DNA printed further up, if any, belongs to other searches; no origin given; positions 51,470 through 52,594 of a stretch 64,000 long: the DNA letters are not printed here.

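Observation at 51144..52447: Candidate undescribed two-gene nuclease/sensor cassette (DUF4365 + two-domain partner) in a low-GC patch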

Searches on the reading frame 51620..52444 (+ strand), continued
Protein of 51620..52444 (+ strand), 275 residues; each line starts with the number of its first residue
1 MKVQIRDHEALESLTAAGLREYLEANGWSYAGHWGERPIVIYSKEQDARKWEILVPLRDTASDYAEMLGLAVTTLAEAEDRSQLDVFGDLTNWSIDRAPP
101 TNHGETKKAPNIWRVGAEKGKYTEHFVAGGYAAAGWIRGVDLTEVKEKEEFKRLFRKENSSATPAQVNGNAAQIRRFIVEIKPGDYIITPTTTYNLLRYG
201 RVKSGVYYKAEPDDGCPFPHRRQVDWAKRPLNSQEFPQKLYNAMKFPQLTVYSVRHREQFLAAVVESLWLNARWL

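Call 39: fold_search(model_id=the predicted structure, library=pdb)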
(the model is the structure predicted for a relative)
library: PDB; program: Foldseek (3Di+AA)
matches with E <= 10: 555; with E <= 0.001: 2
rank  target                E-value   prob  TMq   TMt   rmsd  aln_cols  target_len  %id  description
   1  4wqn_A                8.2e-04  1.00  0.30  0.50  10.1       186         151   11  Crystal structure of N6-methyladenosine RNA reader YTHDF2 (released 2014-11-19)
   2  4rdn_B                9.2e-04  1.00  0.28  0.46   9.6       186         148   11  Structure of YTH-YTHDF2 in complex with m6A (released 2014-12-24)
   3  7z8w_B                1.2e-03  1.00  0.28  0.45   9.7       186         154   11  Crystal structure of YTHDF2 with compound YLI_DC1_018 (released 2022-03-30)
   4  7r5w_B                1.5e-03  1.00  0.30  0.51   9.3       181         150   10  Crystal structure of YTHDF2 with compound YLI_DF_029 (released 2022-03-16)
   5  7r5w_A                1.5e-03  1.00  0.28  0.47   8.5       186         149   11  Crystal structure of YTHDF2 with compound YLI_DF_029 (released 2022-03-16)
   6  7z4u_B                1.5e-03  1.00  0.28  0.46   9.8       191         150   10  Crystal structure of YTHDF2 with compound YLI_DF_028 (released 2022-03-16)
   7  4rdn_A                1.6e-03  1.00  0.31  0.52   7.8       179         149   11  Structure of YTH-YTHDF2 in complex with m6A (released 2014-12-24)
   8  7z8p_A                1.9e-03  1.00  0.33  0.57   7.3       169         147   10  Crystal structure of YTHDF2 with compound ZA_166 (released 2022-03-30)
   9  6zda_B                1.9e-03  1.00  0.31  0.49   8.0       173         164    9  Crystal structure of YTHDC1 M438A mutant complex with m6A (released 2021-01-13)
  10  4rdo_F                2.3e-03  1.00  0.31  0.56   9.1       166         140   10  Structure of YTH-YTHDF2 in the free state (released 2014-12-24)
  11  7yye_B                2.3e-03  1.00  0.30  0.43   9.7       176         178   10  Orthorombic crystal structure of YTHDF1 YTH domain (G459N mutant) form I (released 2023-03-01)
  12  7yxe_A                2.4e-03  1.00  0.32  0.54   7.5       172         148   10  Crystal structure of YTHDF2 with compound ZA_143 (released 2022-03-02)
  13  7ywb_A                2.4e-03  1.00  0.31  0.53   7.5       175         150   10  Crystal structure of YTHDF2 in complex with N6-Methyladenine (released 2022-03-16)
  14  4rdo_C                2.4e-03  1.00  0.31  0.53   9.0       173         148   11  Structure of YTH-YTHDF2 in the free state (released 2014-12-24)
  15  4u8t_A                2.6e-03  1.00  0.29  0.47   9.5       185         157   12  Crystal structure of YTH domain of Zygosaccharomyces rouxii MRB1 protein in complex with N6-Methyladenosine RNA (released 2014-09-10)
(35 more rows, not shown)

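Call 47: search_protein_families(library=ncbifam, proteins=[window:51620-52444:+, P0013, P0054, P0075, P0092], max_evalue=0.1)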
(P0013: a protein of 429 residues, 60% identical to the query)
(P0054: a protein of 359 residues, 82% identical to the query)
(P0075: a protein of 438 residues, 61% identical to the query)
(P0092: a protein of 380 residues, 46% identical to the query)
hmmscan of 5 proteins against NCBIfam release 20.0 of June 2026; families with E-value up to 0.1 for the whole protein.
window:51620-52444:+ (275 aa): 0 families

P0013 (429 aa): 0 families

P0054 (359 aa): 0 families

P0075 (438 aa): 1 family
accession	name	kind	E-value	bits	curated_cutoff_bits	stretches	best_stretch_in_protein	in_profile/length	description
NF002624.0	PRK02290.1-2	equivalog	0.1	11.4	569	0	46-101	110-161/361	3-dehydroquinate synthase II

P0092 (380 aa): 0 families

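Call 48: search_protein_families(library=padloc, proteins=[P0013, P0054, P0075, P0092, P0055], max_evalue=0.00001)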
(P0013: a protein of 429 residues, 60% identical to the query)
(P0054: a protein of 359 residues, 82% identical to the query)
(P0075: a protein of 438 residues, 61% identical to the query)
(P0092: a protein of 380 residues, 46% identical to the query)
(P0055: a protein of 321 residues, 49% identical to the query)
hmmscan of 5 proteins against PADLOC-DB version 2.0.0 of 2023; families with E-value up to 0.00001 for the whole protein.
P0013 (429 aa): 26 families (the best 25 are shown)
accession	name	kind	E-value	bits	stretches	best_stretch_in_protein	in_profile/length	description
PDLC04806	PDC-S02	-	8.4e-129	427.5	1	109-428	1-323/324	-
PDLC04819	PDC-S02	-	1.4e-48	163.9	1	109-428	1-329/334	-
PDLC04815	PDC-S02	-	1e-35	121.7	2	109-255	1-145/346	-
PDLC04796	PDC-S02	-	6.1e-28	95.8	1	284-408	237-360/390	-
PDLC04298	PDC-M02B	-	2.2e-23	80.8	1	1-92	1-91/380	-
PDLC04824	PDC-S02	-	4.2e-18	63.6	1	118-257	11-151/308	-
PDLC04335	PDC-M02B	-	5.5e-15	53.1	1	13-98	5-86/364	-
PDLC03657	mREase_IV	-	3.2e-14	51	1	281-408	163-294/317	Type IV methyl-directed restriction enzyme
PDLC04304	PDC-M02B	-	1.7e-13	48.4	1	1-91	1-86/383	-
PDLC04303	PDC-M02B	-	4.2e-13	47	1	1-93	1-93/383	-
PDLC04323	PDC-M02B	-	5.8e-13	46.2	1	10-93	9-90/374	-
PDLC04330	PDC-M02B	-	1.9e-12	44.7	1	9-91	7-87/375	-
PDLC03448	REase_II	-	8.6e-12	42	1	132-255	285-407/857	Type II restriction enzyme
PDLC04799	PDC-S02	-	9.3e-10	36.1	1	148-254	47-148/308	-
PDLC04321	PDC-M02B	-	5.4e-09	33.6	1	16-93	16-92/383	-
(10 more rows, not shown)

P0054 (359 aa): 17 families
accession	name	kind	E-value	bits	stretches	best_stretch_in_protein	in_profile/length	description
PDLC04911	PDC-S11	-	1.4e-83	278.8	1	114-277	4-167/318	-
PDLC04912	PDC-S11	-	1e-82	275.9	1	114-277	4-167/313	-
PDLC04914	PDC-S11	-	3.9e-55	185.2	1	114-275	4-160/314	-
PDLC04298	PDC-M02B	-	4.2e-22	76.5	1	1-98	1-97/380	-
PDLC04335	PDC-M02B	-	2.2e-12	44.5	1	12-99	4-87/364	-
PDLC04330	PDC-M02B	-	2.5e-12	44.3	1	8-96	6-92/375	-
PDLC04304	PDC-M02B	-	3e-12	44.3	1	1-111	1-106/383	-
PDLC04323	PDC-M02B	-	4.1e-12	43.4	1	11-97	10-94/374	-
PDLC04303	PDC-M02B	-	2.7e-10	37.8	1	1-96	1-96/383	-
PDLC04311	PDC-M02B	-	9.7e-10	35.9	1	13-96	7-87/384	-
PDLC04321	PDC-M02B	-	2.4e-08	31.5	1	15-96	15-95/383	-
PDLC04317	PDC-M02B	-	1.5e-07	28.5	1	9-97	10-97/396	-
PDLC04301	PDC-M02B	-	1.6e-07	28.7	1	10-96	7-92/378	-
PDLC04318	PDC-M02B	-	9.1e-07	26.1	1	11-90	7-86/390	-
PDLC04331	PDC-M02B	-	2e-06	25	1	3-96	8-97/389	-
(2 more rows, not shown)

P0075 (438 aa): 18 families
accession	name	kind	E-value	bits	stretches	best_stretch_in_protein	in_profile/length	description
PDLC04912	PDC-S11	-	8.8e-118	391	1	112-423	1-312/313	-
PDLC04911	PDC-S11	-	2.1e-116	386.7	1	112-423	1-314/318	-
PDLC04914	PDC-S11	-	7.5e-78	259.9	1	115-425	3-312/314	-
PDLC04298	PDC-M02B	-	1.9e-25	87.5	1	1-97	1-97/380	-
PDLC04913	PDC-S11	-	2.9e-22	77.2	1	279-426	220-369/375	-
PDLC04335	PDC-M02B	-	3.1e-15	53.9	1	12-97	4-86/364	-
PDLC04303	PDC-M02B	-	5.2e-15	53.3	1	1-96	1-97/383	-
PDLC04330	PDC-M02B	-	5.5e-14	49.7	1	8-97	6-94/375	-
PDLC04304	PDC-M02B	-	1.2e-13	48.9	1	1-95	1-91/383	-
PDLC04323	PDC-M02B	-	1.2e-12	45.2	1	10-97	9-95/374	-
PDLC04300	PDC-M02B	-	2.5e-09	34.4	1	8-92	8-89/373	-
PDLC04299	PDC-M02B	-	2.8e-08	31.1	1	17-98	9-91/378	-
PDLC04331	PDC-M02B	-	5.4e-08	30.2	1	3-97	8-99/389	-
PDLC04321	PDC-M02B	-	8.2e-08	29.7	1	12-95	12-95/383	-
PDLC04318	PDC-M02B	-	6.2e-07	26.7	1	9-92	5-89/390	-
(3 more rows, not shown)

P0092 (380 aa): 27 families (the best 25 are shown)
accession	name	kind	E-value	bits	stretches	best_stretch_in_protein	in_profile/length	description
PDLC04298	PDC-M02B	-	2.7e-99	330.6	1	1-374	1-375/380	-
PDLC04335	PDC-M02B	-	4.8e-63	211.2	1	12-367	4-355/364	-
PDLC04304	PDC-M02B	-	6e-59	198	1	1-374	1-381/383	-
PDLC04330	PDC-M02B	-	7.1e-49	164.6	1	9-375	7-371/375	-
PDLC04303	PDC-M02B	-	1.2e-45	154.2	1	1-372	1-382/383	-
PDLC04317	PDC-M02B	-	1.1e-41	140.9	1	12-370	13-365/396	-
PDLC04307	PDC-M02B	-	4.2e-33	112.9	1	11-370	8-365/373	-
PDLC04323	PDC-M02B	-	2.4e-31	106.7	1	10-370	9-369/374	-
PDLC04301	PDC-M02B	-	3.4e-31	106.6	1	10-371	7-375/378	-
PDLC04308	PDC-M02B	-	6.8e-31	105.3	1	11-369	13-377/391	-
PDLC04310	PDC-M02B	-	5.4e-30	102.3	1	14-375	6-372/394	-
PDLC04311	PDC-M02B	-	1.6e-28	97.7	1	12-360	6-361/384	-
PDLC04333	PDC-M02B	-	3.8e-28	96.3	1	6-370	5-374/379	-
PDLC04331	PDC-M02B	-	9.5e-28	95.2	1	3-368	8-363/389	-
PDLC04314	PDC-M02B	-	1.4e-26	91.6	1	6-372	6-370/377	-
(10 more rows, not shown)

P0055 (321 aa): 9 families
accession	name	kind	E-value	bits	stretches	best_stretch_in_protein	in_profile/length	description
PDLC04806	PDC-S02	-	9.3e-128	424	1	1-320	1-323/324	-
PDLC04819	PDC-S02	-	5.4e-50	168.5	1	1-315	1-324/334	-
PDLC04815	PDC-S02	-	2.9e-37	126.8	2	1-146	1-144/346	-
PDLC04796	PDC-S02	-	6.7e-27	92.4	1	175-301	236-361/390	-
PDLC04824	PDC-S02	-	1.2e-18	65.4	1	10-146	11-148/308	-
PDLC03448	REase_II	-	1.3e-09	34.8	1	25-146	286-406/857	Type II restriction enzyme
PDLC03657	mREase_IV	-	1.5e-09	35.6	1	167-300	157-294/317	Type IV methyl-directed restriction enzyme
PDLC04799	PDC-S02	-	3.8e-08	30.8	1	40-135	47-137/308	-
PDLC03206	mREase_II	-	2.1e-07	27.9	1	200-297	297-396/434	Type II methyl-directed restriction enzyme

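Call 49: search_protein_families(library=phrogs, proteins=[window:51620-52444:+], max_evalue=0.01)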
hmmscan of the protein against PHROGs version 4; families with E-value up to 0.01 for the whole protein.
window:51620-52444:+ (275 aa): 1 family
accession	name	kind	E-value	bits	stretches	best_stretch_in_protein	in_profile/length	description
phrog_10226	-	unknown function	5.9e-11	43.1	1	110-242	20-166/369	-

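Call 63: find_encoding_contigs(protein=P0041, flank=5000, max_places=1)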
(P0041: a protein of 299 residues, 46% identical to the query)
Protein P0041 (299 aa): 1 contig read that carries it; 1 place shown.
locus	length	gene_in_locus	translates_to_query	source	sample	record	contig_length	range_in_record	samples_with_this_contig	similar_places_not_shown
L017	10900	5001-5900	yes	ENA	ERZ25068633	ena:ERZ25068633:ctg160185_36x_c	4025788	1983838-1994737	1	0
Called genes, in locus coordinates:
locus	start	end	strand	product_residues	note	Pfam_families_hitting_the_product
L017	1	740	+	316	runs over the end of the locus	PF04199:Cyclase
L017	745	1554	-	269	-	PF00378:ECH_1, PF16113:ECH_2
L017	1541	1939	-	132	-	-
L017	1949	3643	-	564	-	PF00920:ILVD_EDD_N, PF24877:ILV_EDD_C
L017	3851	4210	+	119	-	PF01329:Pterin_4a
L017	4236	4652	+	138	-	PF08780:NTase_sub_bind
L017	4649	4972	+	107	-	PF18765:Polbeta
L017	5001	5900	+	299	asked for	PF28530:DUF8426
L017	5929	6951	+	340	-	PF00296:Bac_luciferase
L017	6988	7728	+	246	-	-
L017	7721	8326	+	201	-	PF00857:Isochorismatase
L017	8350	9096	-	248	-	-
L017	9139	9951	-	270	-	PF02585:PIG-L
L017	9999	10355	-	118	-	PF13650:Asp_protease_2, PF13975:gag-asp_proteas (weak)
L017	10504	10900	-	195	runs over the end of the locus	PF01936:NYN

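Call 64: find_encoding_contigs(protein=P0053, flank=5000, max_places=1)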
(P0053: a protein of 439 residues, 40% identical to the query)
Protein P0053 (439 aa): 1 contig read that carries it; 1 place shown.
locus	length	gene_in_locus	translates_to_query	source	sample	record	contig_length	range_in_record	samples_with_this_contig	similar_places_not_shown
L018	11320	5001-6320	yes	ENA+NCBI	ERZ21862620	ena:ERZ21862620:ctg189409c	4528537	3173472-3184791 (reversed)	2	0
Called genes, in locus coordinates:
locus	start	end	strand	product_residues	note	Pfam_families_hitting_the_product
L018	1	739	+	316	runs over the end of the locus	PF04199:Cyclase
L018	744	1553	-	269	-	PF00378:ECH_1, PF16113:ECH_2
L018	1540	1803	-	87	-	PF09811:Yae1_N (faint)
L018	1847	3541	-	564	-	PF00920:ILVD_EDD_N, PF24877:ILV_EDD_C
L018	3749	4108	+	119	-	PF01329:Pterin_4a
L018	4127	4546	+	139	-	PF08780:NTase_sub_bind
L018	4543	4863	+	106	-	PF18765:Polbeta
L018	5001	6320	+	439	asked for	PF04471:Mrr_cat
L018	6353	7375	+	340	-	PF00296:Bac_luciferase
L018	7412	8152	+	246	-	-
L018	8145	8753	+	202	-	PF00857:Isochorismatase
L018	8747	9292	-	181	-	-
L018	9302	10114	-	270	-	PF02585:PIG-L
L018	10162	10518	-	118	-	PF13650:Asp_protease_2 (weak), PF13975:gag-asp_proteas (weak)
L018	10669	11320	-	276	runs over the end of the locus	PF01936:NYN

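Call 65: find_encoding_contigs(protein=P0044, flank=5000, max_places=1)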
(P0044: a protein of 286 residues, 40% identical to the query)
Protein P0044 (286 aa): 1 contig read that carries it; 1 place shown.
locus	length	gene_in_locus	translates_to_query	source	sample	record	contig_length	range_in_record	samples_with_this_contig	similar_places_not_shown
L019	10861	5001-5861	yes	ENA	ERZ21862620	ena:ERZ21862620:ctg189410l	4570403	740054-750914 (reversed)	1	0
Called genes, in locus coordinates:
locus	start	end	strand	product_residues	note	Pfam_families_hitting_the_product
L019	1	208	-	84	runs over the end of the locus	PF19891:DUF6364 (weak)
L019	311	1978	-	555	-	PF02776:TPP_enzyme_N, PF00205:TPP_enzyme_M, PF02775:TPP_enzyme_C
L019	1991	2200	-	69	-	-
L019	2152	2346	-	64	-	PF05942:PaREP1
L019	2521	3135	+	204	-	PF13808:DDE_Tnp_1_assoc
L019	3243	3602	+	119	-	PF01329:Pterin_4a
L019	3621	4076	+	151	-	PF22398:DUF6978 (weak)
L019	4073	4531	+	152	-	PF08861:DUF1828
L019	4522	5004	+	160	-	PF14280:DUF4365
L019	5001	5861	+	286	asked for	-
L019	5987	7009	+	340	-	PF00296:Bac_luciferase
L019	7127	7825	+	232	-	-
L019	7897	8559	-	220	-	-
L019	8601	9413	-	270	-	PF02585:PIG-L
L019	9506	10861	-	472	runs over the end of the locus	PF00171:Aldedh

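Call 69: fold_search(model_id=the predicted structure, library=viral)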
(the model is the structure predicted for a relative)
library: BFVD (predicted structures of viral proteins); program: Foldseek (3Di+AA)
matches with E <= 10: 1079; with E <= 0.001: 3
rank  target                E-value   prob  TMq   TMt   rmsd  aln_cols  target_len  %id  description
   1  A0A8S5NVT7            3.9e-10  1.00  0.49  0.41   4.1       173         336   23  Uncharacterized protein [Myoviridae sp. ctEBR14]
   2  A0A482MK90            1.7e-06  1.00  0.32  0.81   3.1       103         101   22  Uncharacterized protein [Nodularia phage vB_NspS-kac65v162]
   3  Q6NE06                5.4e-04  1.00  0.27  0.20   1.7        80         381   19  Uncharacterized protein [Leptospira phage LE1]
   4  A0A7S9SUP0            7.2e-03  0.99  0.30  0.50   7.0       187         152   12  Uncharacterized protein [Virus NIOZ-UU159]
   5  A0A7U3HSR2            8.1e-03  1.00  0.36  0.54   5.4       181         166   10  (no name in the UniProt tables at hand)
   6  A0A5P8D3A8            7.3e-02  0.69  0.16  0.23  14.3        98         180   14  (no name in the UniProt tables at hand)
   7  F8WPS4                8.1e-02  0.96  0.14  0.37   9.0        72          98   17  (no name in the UniProt tables at hand)
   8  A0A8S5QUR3            8.1e-02  0.07  0.15  0.13  48.8       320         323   11  Uncharacterized protein [Siphoviridae sp. ctzSN25]
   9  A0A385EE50            9.1e-02  0.77  0.17  0.40   5.1        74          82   15  Uncharacterized protein [Caulobacter phage CcrSC]
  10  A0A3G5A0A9            9.7e-02  0.15  0.15  0.07  19.4       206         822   11  E2 ubiquitin-conjugating enzyme [Faunusvirus sp.]
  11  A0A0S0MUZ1            1.1e-01  0.93  0.19  0.52   4.2        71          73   20  Uncharacterized protein [Pseudomonas phage PaMx74]
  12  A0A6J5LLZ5            1.2e-01  0.18  0.15  0.17  19.1       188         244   10  Uncharacterized protein [uncultured Caudovirales phage]
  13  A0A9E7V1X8            1.2e-01  0.25  0.13  0.22  11.2        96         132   10  Uncharacterized protein [Kunming tick virus 1]
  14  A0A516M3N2            1.4e-01  0.09  0.11  0.09  19.4       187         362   12  (no name in the UniProt tables at hand)
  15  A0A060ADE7            1.6e-01  0.66  0.16  0.33   6.9        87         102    9  (no name in the UniProt tables at hand)
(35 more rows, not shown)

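Call 73: search_protein_families(library=pfam, proteins=[L004:4620-5051:+, L004:5071-5517:+], max_evalue=0.01)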
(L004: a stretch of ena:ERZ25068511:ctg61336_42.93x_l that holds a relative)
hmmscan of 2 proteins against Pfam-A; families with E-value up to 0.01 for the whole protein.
L004:4620-5051:+ (144 aa): 1 family
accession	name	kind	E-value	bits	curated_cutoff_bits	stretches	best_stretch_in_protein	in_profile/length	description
PF22398.1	DUF6978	-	2.5e-10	41.2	29.6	1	2-133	1-132/133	Family of unknown function (DUF6978)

L004:5071-5517:+ (149 aa): 1 family
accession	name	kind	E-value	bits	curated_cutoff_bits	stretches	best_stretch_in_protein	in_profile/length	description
PF08861.15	DUF1828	-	7.9e-11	42.6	22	1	34-126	1-91/91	Domain of unknown function DUF1828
